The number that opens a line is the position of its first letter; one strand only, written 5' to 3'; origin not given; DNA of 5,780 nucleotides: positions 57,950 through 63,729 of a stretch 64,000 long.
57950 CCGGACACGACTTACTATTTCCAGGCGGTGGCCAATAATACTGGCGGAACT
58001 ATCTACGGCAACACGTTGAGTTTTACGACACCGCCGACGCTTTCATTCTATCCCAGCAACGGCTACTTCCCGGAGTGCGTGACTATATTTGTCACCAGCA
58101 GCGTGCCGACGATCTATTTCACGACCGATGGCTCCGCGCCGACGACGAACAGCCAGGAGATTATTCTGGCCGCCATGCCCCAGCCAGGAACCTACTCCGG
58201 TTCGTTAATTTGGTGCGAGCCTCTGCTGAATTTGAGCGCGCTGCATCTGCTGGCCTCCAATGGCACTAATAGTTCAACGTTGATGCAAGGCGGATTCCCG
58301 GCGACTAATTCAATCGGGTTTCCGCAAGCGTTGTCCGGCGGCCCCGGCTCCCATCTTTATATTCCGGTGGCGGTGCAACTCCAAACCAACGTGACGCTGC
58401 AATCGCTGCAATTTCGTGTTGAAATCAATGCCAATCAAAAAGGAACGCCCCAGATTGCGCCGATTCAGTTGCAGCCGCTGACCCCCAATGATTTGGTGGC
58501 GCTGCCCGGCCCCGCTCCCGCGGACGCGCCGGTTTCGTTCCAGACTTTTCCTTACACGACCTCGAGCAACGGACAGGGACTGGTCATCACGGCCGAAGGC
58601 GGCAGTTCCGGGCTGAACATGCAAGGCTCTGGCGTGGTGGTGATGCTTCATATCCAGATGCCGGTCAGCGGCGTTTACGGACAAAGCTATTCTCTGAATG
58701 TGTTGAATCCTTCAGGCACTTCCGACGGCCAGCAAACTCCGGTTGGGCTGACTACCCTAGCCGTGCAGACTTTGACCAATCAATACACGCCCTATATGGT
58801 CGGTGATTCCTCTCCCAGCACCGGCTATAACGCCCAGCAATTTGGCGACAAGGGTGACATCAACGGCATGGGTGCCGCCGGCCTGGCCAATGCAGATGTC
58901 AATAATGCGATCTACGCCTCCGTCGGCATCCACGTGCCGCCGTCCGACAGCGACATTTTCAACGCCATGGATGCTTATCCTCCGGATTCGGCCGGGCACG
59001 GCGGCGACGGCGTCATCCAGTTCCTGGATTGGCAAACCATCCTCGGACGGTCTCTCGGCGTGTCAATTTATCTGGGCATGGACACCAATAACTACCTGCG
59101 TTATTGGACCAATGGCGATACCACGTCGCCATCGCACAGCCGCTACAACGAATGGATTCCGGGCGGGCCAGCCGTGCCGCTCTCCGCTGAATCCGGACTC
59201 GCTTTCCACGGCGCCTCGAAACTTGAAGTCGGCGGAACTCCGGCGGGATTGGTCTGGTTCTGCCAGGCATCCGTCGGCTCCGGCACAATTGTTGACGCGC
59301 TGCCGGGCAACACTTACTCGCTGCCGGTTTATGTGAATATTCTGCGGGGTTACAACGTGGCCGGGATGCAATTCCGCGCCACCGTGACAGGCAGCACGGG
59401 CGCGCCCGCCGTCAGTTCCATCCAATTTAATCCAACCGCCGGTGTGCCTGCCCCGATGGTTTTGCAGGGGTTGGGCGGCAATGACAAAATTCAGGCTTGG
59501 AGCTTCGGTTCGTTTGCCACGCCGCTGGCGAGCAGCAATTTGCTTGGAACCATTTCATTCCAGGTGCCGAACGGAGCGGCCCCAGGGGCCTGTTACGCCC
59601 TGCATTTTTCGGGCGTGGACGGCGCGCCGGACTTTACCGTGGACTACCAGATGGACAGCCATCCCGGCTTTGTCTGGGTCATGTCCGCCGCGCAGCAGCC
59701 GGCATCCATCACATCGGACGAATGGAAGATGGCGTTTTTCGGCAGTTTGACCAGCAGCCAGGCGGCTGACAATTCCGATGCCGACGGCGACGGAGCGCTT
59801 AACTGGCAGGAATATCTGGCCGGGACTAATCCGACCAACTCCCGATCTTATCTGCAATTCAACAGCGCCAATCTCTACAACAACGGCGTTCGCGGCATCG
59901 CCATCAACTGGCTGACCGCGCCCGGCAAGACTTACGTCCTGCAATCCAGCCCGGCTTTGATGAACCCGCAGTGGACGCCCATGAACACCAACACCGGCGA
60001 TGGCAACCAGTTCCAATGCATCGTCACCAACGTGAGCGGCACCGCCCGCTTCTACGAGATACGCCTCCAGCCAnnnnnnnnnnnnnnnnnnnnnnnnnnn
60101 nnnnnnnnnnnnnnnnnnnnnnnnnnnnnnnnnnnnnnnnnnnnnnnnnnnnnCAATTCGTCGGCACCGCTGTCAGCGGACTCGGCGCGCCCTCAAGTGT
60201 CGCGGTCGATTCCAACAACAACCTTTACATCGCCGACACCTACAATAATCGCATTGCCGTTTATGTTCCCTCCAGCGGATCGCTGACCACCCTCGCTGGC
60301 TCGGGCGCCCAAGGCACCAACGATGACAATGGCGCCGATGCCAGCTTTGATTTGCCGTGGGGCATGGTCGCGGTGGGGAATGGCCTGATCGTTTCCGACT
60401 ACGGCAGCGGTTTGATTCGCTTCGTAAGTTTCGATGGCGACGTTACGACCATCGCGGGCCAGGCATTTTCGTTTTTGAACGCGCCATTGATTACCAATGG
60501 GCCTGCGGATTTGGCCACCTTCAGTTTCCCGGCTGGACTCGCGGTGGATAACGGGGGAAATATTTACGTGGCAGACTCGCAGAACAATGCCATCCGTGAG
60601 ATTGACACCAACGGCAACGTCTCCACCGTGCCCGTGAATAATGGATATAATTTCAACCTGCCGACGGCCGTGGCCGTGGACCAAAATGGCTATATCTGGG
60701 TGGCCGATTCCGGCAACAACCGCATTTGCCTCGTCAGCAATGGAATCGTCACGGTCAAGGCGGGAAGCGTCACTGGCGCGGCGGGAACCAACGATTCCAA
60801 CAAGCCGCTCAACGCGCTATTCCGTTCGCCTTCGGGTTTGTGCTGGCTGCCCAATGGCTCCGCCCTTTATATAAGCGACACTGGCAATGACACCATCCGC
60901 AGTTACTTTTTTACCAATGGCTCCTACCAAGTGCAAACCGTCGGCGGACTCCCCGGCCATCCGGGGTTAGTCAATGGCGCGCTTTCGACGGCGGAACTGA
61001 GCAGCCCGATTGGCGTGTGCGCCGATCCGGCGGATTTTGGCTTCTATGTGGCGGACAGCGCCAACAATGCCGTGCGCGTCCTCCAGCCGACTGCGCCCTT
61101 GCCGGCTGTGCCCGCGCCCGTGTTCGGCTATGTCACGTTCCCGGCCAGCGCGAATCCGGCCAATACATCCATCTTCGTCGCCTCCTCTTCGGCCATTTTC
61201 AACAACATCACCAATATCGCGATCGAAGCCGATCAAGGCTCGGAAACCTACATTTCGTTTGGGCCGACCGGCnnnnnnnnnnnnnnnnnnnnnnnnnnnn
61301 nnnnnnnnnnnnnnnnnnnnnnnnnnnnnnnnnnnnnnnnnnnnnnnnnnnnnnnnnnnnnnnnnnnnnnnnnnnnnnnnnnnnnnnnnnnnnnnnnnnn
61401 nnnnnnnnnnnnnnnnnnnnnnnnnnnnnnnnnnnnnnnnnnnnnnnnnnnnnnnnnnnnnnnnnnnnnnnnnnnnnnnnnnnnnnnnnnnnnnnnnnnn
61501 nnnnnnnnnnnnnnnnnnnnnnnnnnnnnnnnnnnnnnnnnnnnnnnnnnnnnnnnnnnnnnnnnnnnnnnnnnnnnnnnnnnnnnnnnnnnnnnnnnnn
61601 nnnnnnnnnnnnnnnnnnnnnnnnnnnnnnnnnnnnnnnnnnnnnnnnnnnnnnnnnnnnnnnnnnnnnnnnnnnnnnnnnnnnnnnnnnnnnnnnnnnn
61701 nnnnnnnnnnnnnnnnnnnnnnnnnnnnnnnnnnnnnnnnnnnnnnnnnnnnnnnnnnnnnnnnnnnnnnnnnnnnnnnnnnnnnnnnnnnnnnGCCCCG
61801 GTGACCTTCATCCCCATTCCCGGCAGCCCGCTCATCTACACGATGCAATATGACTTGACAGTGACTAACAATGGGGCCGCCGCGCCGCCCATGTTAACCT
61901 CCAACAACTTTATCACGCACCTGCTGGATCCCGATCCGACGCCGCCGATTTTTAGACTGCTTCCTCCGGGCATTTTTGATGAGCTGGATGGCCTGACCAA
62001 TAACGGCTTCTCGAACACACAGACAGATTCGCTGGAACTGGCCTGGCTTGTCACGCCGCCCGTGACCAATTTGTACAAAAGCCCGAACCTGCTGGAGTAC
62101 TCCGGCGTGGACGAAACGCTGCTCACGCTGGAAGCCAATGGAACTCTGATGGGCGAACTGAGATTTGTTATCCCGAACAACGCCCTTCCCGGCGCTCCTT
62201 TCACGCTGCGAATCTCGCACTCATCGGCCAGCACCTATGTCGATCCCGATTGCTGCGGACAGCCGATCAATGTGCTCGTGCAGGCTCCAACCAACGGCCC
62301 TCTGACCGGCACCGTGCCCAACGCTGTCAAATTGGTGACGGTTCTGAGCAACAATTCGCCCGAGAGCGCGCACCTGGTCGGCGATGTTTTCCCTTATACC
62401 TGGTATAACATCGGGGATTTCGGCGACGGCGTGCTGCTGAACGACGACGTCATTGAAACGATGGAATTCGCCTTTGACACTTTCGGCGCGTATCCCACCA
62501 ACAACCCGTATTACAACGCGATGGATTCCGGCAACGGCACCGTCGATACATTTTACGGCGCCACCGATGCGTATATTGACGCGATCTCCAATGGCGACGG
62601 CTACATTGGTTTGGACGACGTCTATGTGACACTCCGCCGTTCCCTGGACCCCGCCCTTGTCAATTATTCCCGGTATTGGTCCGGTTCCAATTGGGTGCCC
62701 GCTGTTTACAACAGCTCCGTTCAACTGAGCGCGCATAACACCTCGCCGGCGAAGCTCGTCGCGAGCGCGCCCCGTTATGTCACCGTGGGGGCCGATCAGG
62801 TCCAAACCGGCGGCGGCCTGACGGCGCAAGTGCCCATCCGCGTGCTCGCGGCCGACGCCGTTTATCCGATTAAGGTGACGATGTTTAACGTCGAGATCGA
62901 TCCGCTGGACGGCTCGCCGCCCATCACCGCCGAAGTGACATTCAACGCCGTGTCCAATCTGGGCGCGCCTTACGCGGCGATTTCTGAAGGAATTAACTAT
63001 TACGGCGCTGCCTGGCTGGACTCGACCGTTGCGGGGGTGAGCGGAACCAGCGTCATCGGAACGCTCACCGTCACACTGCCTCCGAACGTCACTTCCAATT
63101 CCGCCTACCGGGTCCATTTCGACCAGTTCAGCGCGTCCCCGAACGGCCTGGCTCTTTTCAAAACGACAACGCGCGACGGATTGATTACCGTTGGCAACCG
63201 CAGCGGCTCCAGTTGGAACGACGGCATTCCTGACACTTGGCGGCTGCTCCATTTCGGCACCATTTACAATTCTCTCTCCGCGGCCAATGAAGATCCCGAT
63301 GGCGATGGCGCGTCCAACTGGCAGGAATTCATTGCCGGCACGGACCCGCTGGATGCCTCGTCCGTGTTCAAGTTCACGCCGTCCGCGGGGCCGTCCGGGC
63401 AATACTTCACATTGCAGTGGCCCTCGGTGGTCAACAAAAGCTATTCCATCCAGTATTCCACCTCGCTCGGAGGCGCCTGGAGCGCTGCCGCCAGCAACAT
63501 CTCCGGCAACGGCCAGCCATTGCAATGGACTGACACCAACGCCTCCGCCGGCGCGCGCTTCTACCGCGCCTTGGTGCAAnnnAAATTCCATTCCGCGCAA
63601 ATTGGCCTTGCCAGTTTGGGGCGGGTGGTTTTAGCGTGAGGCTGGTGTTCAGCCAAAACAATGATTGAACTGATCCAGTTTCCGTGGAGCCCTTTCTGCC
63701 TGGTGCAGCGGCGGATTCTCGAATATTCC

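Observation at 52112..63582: The pilN-pilO-pilP-pilQ secretin operon runs without a break into two giant NHL-repeat proteins carrying the shared C-terminal tag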

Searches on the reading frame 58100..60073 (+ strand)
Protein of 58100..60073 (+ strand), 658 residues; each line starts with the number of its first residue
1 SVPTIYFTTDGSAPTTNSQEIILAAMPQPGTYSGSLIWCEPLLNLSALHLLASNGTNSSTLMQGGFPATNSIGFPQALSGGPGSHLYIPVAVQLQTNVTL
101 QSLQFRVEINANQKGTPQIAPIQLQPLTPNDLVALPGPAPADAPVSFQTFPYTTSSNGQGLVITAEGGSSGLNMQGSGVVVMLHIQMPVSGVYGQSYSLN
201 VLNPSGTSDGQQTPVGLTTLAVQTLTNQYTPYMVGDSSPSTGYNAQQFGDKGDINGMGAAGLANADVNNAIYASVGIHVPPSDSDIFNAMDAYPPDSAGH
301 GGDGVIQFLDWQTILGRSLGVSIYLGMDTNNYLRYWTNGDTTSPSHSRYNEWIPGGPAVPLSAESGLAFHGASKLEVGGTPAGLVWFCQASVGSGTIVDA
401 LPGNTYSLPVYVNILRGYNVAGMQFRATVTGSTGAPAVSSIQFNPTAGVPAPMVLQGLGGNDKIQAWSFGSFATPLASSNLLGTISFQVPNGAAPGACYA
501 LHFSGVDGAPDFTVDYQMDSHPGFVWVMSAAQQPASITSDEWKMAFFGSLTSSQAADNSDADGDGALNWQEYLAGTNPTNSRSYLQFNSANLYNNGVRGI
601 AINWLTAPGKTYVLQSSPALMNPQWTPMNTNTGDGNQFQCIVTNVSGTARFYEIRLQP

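Call 54: search_protein_families(library=ncbifam, proteins=[window:58100-60073:+], max_evalue=1)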
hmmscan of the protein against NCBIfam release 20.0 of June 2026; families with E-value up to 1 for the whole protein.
window:58100-60073:+ (658 aa): 1 family
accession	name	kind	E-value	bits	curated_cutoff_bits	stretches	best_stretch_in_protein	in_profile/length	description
NF042425.1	Amuc_1099_fam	equivalog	0.0069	16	50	1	557-584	126-153/321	Amuc_1099 family pilus-like system protein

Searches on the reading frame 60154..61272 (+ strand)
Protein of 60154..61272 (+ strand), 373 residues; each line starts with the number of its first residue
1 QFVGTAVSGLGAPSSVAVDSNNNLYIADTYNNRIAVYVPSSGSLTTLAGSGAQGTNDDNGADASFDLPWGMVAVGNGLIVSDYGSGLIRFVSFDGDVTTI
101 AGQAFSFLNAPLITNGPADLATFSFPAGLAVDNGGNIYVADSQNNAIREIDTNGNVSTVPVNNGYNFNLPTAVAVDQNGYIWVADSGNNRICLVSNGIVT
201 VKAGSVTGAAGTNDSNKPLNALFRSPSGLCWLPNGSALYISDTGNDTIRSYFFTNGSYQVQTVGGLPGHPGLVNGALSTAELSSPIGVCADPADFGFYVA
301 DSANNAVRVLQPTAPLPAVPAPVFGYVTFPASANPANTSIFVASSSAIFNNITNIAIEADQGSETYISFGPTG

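Call 85: search_solved_structures(query=window:60154-61272:+, max_evalue=0.001)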
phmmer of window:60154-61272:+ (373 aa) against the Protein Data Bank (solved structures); distinct sequences matched with E-value up to 0.001: 67 (the best 60 are shown).
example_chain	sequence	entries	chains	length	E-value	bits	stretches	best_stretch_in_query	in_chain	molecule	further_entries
3wwa_A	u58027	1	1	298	1.5e-37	133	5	124-199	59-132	Pizza7H protein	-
7zpw_A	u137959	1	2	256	9.9e-35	123.7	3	123-200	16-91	Pizza6-TSK-TSH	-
7zpz_A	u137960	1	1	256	2.8e-34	122.2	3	123-200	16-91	Pizza6-TSR-TSH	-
7zq2_A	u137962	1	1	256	3.4e-34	121.9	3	124-200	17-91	Pizza6-RSH-TSH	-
7zqg_A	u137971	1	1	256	3.4e-34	121.9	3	123-200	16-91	Pizza6-KSH-TSH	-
6ren_A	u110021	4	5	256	4e-33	118.4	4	123-198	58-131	3fPizza6-SH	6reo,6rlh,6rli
7zph_A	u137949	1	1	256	5.8e-33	117.9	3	123-200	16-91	Pizza6-TNK-RSH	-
6i3a_A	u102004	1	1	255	8.1e-33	117.4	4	123-200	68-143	v22Pizza6-AYW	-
7zcj_A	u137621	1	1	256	1.5e-32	116.5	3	123-200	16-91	Pizza6-TNH-TSH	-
6i37_A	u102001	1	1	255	2.9e-32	115.6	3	124-200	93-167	nv1Pizza6-AYW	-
6i38_A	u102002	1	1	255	3e-32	115.5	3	124-200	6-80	nv2Pizza6-AYW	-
6i3b_A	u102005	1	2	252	3.2e-32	115.4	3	123-200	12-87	cPizza6-AYW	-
6f0q_A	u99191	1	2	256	3.3e-32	115.4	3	123-200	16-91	Pizza6-AYW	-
6f0s_A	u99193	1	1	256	6.1e-31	111.2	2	123-200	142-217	Pizza6-SYW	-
6qsd_A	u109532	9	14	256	1.6e-30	109.8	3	123-200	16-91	Pizza6S | Pizza6-S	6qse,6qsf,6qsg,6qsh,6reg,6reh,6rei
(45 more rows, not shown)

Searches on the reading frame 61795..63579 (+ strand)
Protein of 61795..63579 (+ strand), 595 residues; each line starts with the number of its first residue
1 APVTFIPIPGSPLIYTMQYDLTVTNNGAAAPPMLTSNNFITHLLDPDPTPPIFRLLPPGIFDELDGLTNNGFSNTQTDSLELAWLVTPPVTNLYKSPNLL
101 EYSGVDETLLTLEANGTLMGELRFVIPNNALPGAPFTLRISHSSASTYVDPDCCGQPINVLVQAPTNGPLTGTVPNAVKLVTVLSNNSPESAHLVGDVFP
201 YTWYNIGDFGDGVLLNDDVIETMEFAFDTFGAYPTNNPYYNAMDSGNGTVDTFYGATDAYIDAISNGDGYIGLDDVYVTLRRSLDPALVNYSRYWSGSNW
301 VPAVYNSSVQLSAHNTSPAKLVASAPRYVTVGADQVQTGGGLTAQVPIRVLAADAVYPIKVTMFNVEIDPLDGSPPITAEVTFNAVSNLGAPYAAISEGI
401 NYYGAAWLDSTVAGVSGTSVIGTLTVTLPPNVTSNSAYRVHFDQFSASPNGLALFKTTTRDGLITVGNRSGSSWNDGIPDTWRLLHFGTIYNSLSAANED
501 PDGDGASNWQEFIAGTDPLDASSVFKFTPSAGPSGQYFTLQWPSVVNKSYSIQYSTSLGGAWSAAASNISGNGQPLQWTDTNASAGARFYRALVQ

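Call 48: predict_structure(alignment_id=A5)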
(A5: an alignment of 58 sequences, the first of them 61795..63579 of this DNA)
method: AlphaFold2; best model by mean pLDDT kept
length: 595 residues; sequences in the alignment: 58
mean_pLDDT: 85.6   pTM: 0.73
mean pLDDT of the five models: 85.6, 84.3, 83.6, 82.6, 79.8
residues with pLDDT >= 90: 281; 70-90: 254; 50-70: 46; < 50: 14
segments of 3 or more residues with pLDDT < 50: 310-323
pLDDT, mean of each block of 10 residues (from residue 1): 85 90 88 89 78 85 69 84 80 76 86 87 85 89 85 72 87 84 72 90 84 89 82 83 84 67 88 90 85 83 75 32 67 90 93 89 95 93 95 85 92 93 96 95 91 87 95 96 96 97 96 95 90 75 93 92 93 89 78 93
secondary structure, 60 per line:
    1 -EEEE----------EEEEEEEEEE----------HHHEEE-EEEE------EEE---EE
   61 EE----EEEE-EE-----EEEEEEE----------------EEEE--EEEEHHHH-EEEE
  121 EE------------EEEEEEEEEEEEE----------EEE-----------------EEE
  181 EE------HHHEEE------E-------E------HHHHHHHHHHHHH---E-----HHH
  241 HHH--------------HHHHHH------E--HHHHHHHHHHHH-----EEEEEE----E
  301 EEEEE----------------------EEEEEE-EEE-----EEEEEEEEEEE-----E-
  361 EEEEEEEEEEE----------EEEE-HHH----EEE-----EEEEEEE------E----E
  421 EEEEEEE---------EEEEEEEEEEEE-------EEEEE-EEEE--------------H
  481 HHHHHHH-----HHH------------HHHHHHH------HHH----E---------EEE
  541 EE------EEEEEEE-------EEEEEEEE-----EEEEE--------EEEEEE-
elements in order: E2-5 E16-25 E39-41 E43-46 E53-55 E59-62 E67-70 E79-85 E102-105 E108-111 H112-115 E117-122 E135-147 E158-160 E178-182 E192-194 H216-228 H238-243 H258-263 H273-284 E290-295 E300-305 E328-333 E335-337 E343-353 E361-371 E382-385 E394-396 E402-408 E420-427 E437-448 E456-460 E462-465 H480-487 H508-514 E538-542 E549-555 E563-570 E576-580 E589-594

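Call 50: fold_search(model_id=the predicted structure, library=pdb)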
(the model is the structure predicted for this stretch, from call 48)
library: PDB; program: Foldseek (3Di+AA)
matches with E <= 10: 1733; with E <= 0.001: 80
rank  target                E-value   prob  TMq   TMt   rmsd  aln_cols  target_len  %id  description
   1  6kgd_A                2.9e-08  1.00  0.20  0.73   3.6       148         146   14  Crystal structure of CaDoc0917(R49D)-CaCohA2 complex at pH 8.0 (released 2020-07-08)
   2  6kgc_A                4.1e-08  1.00  0.20  0.74   3.6       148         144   14  Crystal structure of CaDoc0917(R49D)-CaCohA2 complex at pH 5.4 (released 2020-07-08)
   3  6kgf_C                7.1e-08  1.00  0.20  0.71   3.8       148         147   16  Crystal structure of CaDoc0917(R16D)-CaCohA2 complex at pH 8.2 (released 2020-07-08)
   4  5nrm_A                1.0e-07  1.00  0.20  0.75   4.0       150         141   16  Crystal structure of the sixth cohesin from Acetivibrio cellulolyticus' scaffoldin B in complex with Cel5 dockerin S51 (released 2018-01-31)
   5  1g1k_A                1.2e-07  1.00  0.20  0.73   3.4       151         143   18  COHESIN MODULE FROM THE CELLULOSOME OF CLOSTRIDIUM CELLULOLYTICUM (released 2000-11-22)
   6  2vn6_A                1.4e-07  1.00  0.19  0.65   4.7       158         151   18  The Clostridium cellulolyticum dockerin displays a dual binding mode for its cohesin partner (released 2008-05-13)
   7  2vn5_C                2.2e-07  1.00  0.20  0.71   3.4       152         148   18  The Clostridium cellulolyticum dockerin displays a dual binding mode for its cohesin partner (released 2008-05-20)
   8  4ums                  2.9e-07  1.00  0.19  0.65   3.6       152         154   17  The crystal structure of the seventh ScaB type I cohesin from Pseudobacteroides cellulosolvens (released 2015-05-06)
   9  5n5p_C                3.5e-07  1.00  0.18  0.63   4.9       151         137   18  Crystal structure of Ruminococcus flavefaciens' type III complex containing the fifth cohesin from scaffoldin B and th (released 2018-02-28)
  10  6kgf_A                3.7e-07  1.00  0.20  0.75   3.6       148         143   14  Crystal structure of CaDoc0917(R16D)-CaCohA2 complex at pH 8.2 (released 2020-07-08)
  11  4dh2_C                3.7e-07  1.00  0.17  0.59   9.8       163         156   14  Crystal structure of Coh-OlpC(Cthe_0452)-Doc435(Cthe_0435) complex: A novel type I Cohesin-Dockerin complex from Clost (released 2012-11-28)
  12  5nrk_A                4.1e-07  1.00  0.20  0.74   3.7       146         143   16  Crystal structure of the sixth cohesin from Acetivibrio cellulolyticus' scaffoldin B in complex with Cel5 dockerin S15 (released 2018-01-31)
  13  2vn5_A                5.4e-07  1.00  0.20  0.74   3.2       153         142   17  The Clostridium cellulolyticum dockerin displays a dual binding mode for its cohesin partner (released 2008-05-20)
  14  2xdh                  5.4e-07  1.00  0.18  0.69   3.6       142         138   15  Non-cellulosomal cohesin from the hyperthermophilic archaeon Archaeoglobus fulgidus (released 2010-05-26)
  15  4uyp_C                6.3e-07  1.00  0.20  0.73   3.9       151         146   13  High resolution structure of the third cohesin ScaC in complex with the ScaB dockerin with a mutation in the N-termina (released 2015-04-15)
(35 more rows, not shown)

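Call 54: search_protein_families(library=ncbifam, proteins=[window:61795-63579:+], max_evalue=1)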
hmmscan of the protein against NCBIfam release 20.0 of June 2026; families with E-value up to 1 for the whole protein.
window:61795-63579:+ (595 aa): 1 family
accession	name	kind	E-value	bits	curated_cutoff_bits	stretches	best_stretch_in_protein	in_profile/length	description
NF042425.1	Amuc_1099_fam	equivalog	3.6e-06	26.8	50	1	471-526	101-155/321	Amuc_1099 family pilus-like system protein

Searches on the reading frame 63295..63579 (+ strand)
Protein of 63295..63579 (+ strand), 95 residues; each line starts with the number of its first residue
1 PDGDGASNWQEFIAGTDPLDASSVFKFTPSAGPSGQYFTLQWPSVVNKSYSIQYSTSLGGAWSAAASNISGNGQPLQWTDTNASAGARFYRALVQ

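Call 54: search_protein_families(library=ncbifam, proteins=[window:63295-63579:+], max_evalue=1)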
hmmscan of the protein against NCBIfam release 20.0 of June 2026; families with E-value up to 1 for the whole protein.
window:63295-63579:+ (95 aa): 1 family
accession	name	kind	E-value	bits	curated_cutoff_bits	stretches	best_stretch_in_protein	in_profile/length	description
NF042425.1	Amuc_1099_fam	equivalog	0.00023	20.8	50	1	1-71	130-191/321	Amuc_1099 family pilus-like system protein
